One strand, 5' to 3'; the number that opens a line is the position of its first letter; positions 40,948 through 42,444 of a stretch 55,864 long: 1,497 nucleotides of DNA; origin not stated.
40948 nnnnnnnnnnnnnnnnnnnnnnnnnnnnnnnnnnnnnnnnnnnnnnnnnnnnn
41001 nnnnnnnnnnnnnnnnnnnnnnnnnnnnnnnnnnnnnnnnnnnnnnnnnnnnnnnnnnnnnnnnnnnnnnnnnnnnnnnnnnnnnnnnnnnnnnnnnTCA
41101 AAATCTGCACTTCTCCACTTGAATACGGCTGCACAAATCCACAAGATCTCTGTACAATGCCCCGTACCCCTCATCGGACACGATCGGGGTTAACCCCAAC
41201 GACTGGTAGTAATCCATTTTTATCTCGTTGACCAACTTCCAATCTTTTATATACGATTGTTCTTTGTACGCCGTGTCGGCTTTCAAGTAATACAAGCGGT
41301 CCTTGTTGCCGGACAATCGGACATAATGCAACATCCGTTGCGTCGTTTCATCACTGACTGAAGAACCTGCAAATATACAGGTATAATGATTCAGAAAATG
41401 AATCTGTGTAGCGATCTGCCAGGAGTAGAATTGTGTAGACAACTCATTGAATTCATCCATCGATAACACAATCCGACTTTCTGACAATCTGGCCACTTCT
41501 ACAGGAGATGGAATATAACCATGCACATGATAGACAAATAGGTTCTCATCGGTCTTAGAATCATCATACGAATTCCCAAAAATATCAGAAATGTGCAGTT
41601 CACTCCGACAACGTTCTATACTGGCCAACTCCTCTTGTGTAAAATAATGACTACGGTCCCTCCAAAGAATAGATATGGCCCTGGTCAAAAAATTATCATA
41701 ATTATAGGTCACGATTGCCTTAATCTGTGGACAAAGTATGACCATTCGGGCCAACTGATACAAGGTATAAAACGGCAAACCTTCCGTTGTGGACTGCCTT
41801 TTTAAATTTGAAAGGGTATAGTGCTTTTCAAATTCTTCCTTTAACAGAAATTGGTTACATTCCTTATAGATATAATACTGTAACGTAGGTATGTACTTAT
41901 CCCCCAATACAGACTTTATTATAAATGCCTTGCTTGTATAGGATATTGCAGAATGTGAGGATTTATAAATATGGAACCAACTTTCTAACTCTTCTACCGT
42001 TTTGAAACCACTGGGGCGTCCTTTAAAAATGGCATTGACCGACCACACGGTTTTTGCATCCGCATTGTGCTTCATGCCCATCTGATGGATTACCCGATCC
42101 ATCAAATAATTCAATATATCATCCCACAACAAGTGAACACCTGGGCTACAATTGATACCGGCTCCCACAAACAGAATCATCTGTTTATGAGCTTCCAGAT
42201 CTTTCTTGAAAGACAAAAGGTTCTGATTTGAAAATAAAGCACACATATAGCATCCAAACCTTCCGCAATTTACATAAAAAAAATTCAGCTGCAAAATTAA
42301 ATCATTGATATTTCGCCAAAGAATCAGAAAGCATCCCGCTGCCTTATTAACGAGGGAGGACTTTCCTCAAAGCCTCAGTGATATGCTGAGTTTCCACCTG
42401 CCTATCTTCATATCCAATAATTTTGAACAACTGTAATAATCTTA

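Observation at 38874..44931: TIR-STAND-TPR / SIR2 / double KaiC-like ATPase cassette: candidate undescribed NAD+-targeting anti-phage system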

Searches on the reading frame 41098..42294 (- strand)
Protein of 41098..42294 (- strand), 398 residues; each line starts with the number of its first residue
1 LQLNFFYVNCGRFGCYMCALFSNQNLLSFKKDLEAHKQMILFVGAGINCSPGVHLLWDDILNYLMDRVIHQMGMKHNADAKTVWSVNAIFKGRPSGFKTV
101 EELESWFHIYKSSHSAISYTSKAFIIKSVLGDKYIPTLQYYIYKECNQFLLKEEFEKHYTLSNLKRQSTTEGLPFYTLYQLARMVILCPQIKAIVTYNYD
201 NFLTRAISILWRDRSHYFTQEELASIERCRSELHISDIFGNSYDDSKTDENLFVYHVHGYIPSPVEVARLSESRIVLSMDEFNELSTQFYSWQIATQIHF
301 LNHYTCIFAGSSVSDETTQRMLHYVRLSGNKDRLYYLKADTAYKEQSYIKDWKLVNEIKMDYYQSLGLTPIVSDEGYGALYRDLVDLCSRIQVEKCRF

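Call 3: search_protein_families(library=pfam, proteins=[window:41098-42294:-], max_evalue=0.1)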
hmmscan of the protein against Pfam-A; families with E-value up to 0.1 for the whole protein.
window:41098-42294:- (398 aa): 1 family
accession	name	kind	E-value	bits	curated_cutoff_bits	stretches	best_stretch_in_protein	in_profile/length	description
PF13289.12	SIR2_2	-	4.1e-13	50.1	24.5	1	193-354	2-138/141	SIR2-like domain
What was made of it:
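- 41098..42246 (-): SIR2_2-family protein (382 aa, single domain); predicted NADase effector. Pfam SIR2_2 4e-13 (call 3).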

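Call 4: search_protein_families(library=padloc, proteins=[window:41098-42294:-], max_evalue=0.1)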
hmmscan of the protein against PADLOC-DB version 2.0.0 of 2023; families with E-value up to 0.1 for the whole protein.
window:41098-42294:- (398 aa): 0 families

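Call 5: search_protein_families(library=ncbifam, proteins=[window:41098-42294:-], max_evalue=0.1)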
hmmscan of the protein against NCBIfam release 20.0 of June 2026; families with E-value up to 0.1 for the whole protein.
window:41098-42294:- (398 aa): 0 families
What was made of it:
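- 41098..42246 (-): No PADLOC or NCBIfam hit (calls 4, 5).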

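Call 20: search_solved_structures(query=window:41098-42246:-, max_evalue=1, show_alignments=2)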
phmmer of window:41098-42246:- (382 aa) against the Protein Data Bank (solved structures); distinct sequences matched with E-value up to 1: 0.

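Call 22: find_homologous_proteins(query=window:41098-42246:-)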
Query window:41098-42246:- (382 aa): 95 proteins with E <= 0.001 among 1460 candidates.
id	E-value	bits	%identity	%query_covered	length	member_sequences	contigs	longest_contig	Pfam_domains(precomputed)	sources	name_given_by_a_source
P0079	3.9e-256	867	99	100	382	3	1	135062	PF13289.13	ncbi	-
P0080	1.3e-91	326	44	97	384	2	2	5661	PF13289.13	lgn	-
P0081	1.7e-91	325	43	98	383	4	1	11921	PF13289.13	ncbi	-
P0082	4.3e-89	317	48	82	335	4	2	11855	PF13289.13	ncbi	-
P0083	3.4e-88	314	43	98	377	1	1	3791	PF13289.13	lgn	-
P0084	3.9e-88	314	42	96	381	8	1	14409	PF13289.13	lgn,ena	-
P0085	1.3e-86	309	42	95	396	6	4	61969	PF13289.13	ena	-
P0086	1.9e-86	309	41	97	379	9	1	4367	PF13289.13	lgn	-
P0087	9.4e-86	306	44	95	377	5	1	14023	PF13289.13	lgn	-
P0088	1.7e-85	306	42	97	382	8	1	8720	PF13289.13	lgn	-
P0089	9.2e-84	300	43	97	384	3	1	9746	PF13289.13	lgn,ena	-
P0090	6.5e-79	284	40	96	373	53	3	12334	PF13289.13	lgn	-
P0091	1.7e-77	279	40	96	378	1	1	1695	PF13289.13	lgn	-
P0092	2.0e-77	279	39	98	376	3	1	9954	PF13289.13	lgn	-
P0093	6.8e-77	277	37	98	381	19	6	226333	PF13289.13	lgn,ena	-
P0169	3.7e-29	120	30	70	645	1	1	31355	-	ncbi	-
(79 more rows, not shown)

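Call 26: find_encoding_contigs(protein=P0079, flank=10000, max_places=3)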
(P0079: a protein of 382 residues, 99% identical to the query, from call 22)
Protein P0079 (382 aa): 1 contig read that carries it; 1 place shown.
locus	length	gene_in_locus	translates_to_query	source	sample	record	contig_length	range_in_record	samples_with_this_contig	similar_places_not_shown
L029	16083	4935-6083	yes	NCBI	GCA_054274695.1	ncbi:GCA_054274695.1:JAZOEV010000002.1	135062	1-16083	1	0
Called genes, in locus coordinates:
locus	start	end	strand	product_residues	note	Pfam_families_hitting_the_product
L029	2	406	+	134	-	?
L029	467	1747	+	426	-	PF00155:Aminotran_1_2 (weak), PF01041:DegT_DnrJ_EryC1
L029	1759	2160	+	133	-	PF19480:DUF6016, PF07883:Cupin_2 (faint)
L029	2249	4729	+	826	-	PF13676:TIR_2, PF13428:TPR_14 (faint), PF13429:TPR_15 (faint)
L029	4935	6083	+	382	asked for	PF13289:SIR2_2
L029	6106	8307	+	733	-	PF06745:ATPase (faint)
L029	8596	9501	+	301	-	PF00483:NTP_transferase, PF12804:NTP_transf_3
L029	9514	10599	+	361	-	PF00106:adh_short (faint), PF01073:3Beta_HSD, PF01370:Epimerase, PF02719:Polysacc_synt_2, PF04321:RmlD_sub_bind, PF07993:NAD_binding_4, PF16363:GDP_Man_Dehyd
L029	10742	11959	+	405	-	PF00691:OmpA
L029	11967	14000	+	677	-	PF16314:DUF4954, PF25084:LbH_EIF2B (faint), PF25087:GMPPB_C (faint), PF20683:DUF6819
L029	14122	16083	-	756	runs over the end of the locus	-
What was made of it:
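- The arrangement is kept in a second strain (L029, call 26).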

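Call 39: predict_structure(alignment_id=A2)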
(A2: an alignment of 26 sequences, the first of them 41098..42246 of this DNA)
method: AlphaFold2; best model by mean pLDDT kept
length: 382 residues; sequences in the alignment: 26
mean_pLDDT: 88.1   pTM: 0.89
mean pLDDT of the five models: 88.1, 86.8, 86.4, 85.7, 85.2
residues with pLDDT >= 90: 238; 70-90: 112; 50-70: 26; < 50: 6
segments of 3 or more residues with pLDDT < 50: 1-6
pLDDT, mean of each block of 10 residues (from residue 1): 56 95 96 89 92 95 93 83 89 89 89 91 94 96 92 81 96 96 95 97 96 90 69 83 88 69 77 77 96 88 92 91 78 88 92 91 91 91 73
secondary structure, 60 per line:
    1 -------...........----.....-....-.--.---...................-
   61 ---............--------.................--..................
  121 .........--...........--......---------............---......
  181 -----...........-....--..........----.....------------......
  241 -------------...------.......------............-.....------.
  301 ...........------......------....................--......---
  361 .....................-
elements in order: H8-18 E23-27 H29-32 H41-59 H64-75 H84-100 H103-129 H132-142 H145-150 H160-171 E175-180 H186-196 H198-201 H204-213 E218-222 E235-240 H263-269 H276-287 E289-293 H300-311 E318-323 H330-349 E352-357 H361-381
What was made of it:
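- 41098..42246 (-): AF2 pLDDT 88.1, pTM 0.89 (call 39).
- On Thoeris: The SIR2 is a 382-aa single domain (call 39) and hits no PADLOC ThsA model (call 4).
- Closest known: Thoeris. Different: The SIR2 has no SLOG/STALD domain (382 aa, one domain, call 39; no ThsA hit, call 4).
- The SIR2 has no SLOG, STALD or other ligand-binding domain and no ThsA hit (calls 4, 39).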

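Call 49: fold_search(model_id=the predicted structure, library=pdb)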
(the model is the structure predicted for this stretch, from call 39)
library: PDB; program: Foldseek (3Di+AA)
matches with E <= 10: 503; with E <= 0.001: 100
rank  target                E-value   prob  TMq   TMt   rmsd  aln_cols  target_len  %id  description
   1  8ykf_B                1.8e-09  1.00  0.49  0.21   7.7       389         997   16  The DSR2-DSAD1 complex with DSAD1 on the opposite sides (released 2024-08-14)
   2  8wkt_A                2.3e-09  1.00  0.49  0.21   7.2       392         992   14  Cryo-EM structure of DSR2-DSAD1 complex (released 2024-05-22)
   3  8btp_A                3.5e-09  1.00  0.51  0.42   7.9       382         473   14  Helical structure of BcThsA in complex with 1''-3'gc(etheno)ADPR (released 2024-02-21)
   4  8w56_A                4.4e-09  1.00  0.48  0.21   7.8       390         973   15  Cryo-EM structure of DSR2-DSAD1 state 1 (released 2024-05-01)
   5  8k9a_D                5.1e-09  1.00  0.49  0.21   7.6       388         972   15  Cryo-EM structure of DSR2-DSAD1 state 2 (released 2024-05-01)
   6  8ygc_E                1.2e-08  1.00  0.50  0.66   7.5       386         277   14  The Dimer Structure of DSR2-SPR (released 2025-03-05)
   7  8bto_A                1.3e-08  1.00  0.52  0.43   7.4       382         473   15  Helical structure of BcThsA in complex with 1''-3'gcADPR (released 2024-02-21)
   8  8wya_B                1.5e-08  1.00  0.48  0.22   7.2       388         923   16  Cryo-EM structure of DSR2-tube complex (released 2024-04-10)
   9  8wkx_E                1.6e-08  1.00  0.44  0.19   9.6       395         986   14  Cryo-EM structure of DSR2 (released 2024-05-22)
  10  8wya_E                1.8e-08  1.00  0.46  0.21   9.2       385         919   16  Cryo-EM structure of DSR2-tube complex (released 2024-04-10)
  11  8wyc_C                1.8e-08  1.00  0.46  0.62  10.2       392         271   14  Cryo-EM structure of DSR2 (H171A)-tube-NAD+ (partial) complex (released 2024-04-10)
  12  8wy8_A                2.0e-08  1.00  0.46  0.21   9.4       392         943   15  Cryo-EM structure of DSR2 apo complex (released 2024-04-10)
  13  8wld_J                2.1e-08  1.00  0.47  0.52  10.2       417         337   14  Cryo-EM structure of SIR2/HerA antiphage complex (released 2024-09-11)
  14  8wya_D                2.7e-08  1.00  0.48  0.22   7.3       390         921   15  Cryo-EM structure of DSR2-tube complex (released 2024-04-10)
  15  8zc9_A                3.2e-08  1.00  0.49  0.21   7.4       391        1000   15  The Cryo-EM structure of DSR2-Tail tube-NAD+ complex (released 2024-09-11)
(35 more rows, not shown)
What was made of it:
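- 41098..42246 (-): All 50 top Foldseek hits come from DSR2, ThsA or SIR2/HerA defence-complex entries (call 49).
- Closest known: SIR2-HerA. Same: The SIR2 model aligns with the SIR2 of the SIR2/HerA complex (call 49).
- Closest known: Thoeris. Same: The SIR2 fold resembles the ThsA SIR2 domain (call 49).
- Closest known: DSR2 / DSR1 / Avs5. Same: DSR2 is the best structural match (call 49).
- Structural neighbours are exclusively anti-phage SIR2 NADases (call 49).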

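Call 54: search_protein_families(library=pfam, proteins=[P0169], max_evalue=0.001)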
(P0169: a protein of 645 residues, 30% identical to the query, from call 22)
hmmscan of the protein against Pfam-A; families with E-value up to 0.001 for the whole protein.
P0169 (645 aa): 0 families
